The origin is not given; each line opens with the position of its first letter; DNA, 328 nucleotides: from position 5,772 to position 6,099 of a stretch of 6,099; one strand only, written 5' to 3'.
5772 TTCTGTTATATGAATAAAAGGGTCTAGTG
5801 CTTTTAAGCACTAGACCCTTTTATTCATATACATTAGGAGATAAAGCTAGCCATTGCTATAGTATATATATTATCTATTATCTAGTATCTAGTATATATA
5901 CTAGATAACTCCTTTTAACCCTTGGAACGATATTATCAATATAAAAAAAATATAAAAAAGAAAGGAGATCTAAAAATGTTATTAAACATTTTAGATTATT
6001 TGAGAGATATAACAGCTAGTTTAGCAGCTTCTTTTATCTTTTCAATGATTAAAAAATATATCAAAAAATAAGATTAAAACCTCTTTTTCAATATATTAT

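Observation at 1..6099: Complete circular ~6,006-bp inovirus-like genome from a low-GC Gram-positive host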

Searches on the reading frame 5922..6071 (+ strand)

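Call 3: search_protein_families(library=pfam, proteins=[window:5922-6071:+], max_evalue=1)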
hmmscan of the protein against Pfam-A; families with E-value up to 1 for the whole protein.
window:5922-6071:+ (49 aa): 0 families

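Call 4: search_protein_families(library=phrogs, proteins=[window:5922-6071:+], max_evalue=0.1)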
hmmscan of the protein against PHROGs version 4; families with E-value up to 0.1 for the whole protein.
window:5922-6071:+ (49 aa): 1 family
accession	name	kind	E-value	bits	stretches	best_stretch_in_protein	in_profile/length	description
phrog_738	-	unknown function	0.005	18.2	1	27-49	5-27/52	-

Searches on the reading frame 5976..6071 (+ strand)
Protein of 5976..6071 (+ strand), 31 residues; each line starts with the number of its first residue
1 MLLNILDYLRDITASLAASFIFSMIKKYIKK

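Call 39: search_protein_families(library=pfam, proteins=[window:5976-6068:+], max_evalue=10)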
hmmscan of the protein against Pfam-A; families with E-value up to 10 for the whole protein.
seq(31 aa): 0 families

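Call 93: search_protein_families(library=ncbifam, proteins=[window:5976-6071:+], max_evalue=0.01)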
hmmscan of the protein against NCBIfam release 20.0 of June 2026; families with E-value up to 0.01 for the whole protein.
window:5976-6071:+ (31 aa): 1 family
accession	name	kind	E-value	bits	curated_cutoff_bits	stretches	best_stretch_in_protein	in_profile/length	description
NF047374.1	CD_typeI_toxin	equivalog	0.0047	17.3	60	1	7-31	3-27/51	type I toxin-antitoxin system toxin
